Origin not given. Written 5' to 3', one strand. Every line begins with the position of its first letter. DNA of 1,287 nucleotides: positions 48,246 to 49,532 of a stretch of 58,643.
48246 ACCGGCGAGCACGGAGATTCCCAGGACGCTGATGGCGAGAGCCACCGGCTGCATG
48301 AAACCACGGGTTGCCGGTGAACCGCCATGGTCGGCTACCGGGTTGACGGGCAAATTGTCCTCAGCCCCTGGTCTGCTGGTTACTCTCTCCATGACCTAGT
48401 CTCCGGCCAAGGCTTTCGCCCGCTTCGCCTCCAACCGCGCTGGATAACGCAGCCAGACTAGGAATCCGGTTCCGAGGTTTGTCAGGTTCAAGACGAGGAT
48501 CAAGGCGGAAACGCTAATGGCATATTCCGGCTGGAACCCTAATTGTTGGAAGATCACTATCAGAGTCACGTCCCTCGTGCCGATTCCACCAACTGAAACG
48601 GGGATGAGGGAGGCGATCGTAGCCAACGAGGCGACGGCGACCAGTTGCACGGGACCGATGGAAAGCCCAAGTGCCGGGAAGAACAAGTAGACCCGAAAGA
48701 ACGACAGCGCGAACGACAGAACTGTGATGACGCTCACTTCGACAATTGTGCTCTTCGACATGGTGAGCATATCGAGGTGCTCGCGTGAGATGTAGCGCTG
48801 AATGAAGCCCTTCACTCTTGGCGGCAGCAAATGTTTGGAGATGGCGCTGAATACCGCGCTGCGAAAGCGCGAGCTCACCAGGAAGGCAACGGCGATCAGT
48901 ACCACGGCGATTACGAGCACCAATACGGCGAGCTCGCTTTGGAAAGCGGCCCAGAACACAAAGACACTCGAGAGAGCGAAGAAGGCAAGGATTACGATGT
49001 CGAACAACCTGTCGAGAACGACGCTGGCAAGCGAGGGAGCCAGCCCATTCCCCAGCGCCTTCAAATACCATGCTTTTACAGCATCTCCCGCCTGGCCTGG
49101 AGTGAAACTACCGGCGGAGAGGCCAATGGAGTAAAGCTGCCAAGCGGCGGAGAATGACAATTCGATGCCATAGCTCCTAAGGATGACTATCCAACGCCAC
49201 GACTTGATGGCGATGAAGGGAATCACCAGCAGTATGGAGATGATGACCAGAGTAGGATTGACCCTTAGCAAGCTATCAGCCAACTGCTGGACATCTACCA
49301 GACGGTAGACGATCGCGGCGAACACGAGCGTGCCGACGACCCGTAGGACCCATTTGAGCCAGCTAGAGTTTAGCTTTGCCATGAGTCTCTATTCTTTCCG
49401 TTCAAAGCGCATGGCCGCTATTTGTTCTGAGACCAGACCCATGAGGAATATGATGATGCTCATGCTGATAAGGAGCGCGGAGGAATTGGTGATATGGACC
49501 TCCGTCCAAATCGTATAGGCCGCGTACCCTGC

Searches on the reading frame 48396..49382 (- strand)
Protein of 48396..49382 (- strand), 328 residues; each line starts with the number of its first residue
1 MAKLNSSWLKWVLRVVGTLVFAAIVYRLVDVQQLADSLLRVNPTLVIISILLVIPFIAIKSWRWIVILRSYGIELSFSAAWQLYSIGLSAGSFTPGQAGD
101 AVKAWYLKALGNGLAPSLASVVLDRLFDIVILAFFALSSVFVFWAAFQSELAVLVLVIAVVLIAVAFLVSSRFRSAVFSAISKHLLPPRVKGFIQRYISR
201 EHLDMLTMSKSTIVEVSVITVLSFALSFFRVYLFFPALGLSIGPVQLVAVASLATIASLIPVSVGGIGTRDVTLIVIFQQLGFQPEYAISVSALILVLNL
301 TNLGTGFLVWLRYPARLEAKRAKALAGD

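Call 16: search_protein_families(library=pfam, proteins=[window:48396-49382:-], max_evalue=0.001)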
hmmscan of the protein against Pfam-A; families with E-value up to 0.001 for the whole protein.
window:48396-49382:- (328 aa): 1 family
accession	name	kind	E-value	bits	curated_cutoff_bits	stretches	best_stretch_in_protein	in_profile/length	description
PF03706.18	LPG_synthase_TM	-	5.2e-41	141.5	33.4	1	15-295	2-290/302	Lysylphosphatidylglycerol synthase TM region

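Call 56: search_protein_families(library=ncbifam, proteins=[window:48396-49382:-], max_evalue=0.00001)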
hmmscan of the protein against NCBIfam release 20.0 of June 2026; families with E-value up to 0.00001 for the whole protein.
window:48396-49382:- (328 aa): 1 family
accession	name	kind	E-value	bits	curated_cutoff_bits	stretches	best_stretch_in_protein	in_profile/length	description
TIGR00374.1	TIGR00374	subfamily_domain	1.6e-31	109.9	43.2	1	19-294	5-293/323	flippase-like domain-containing protein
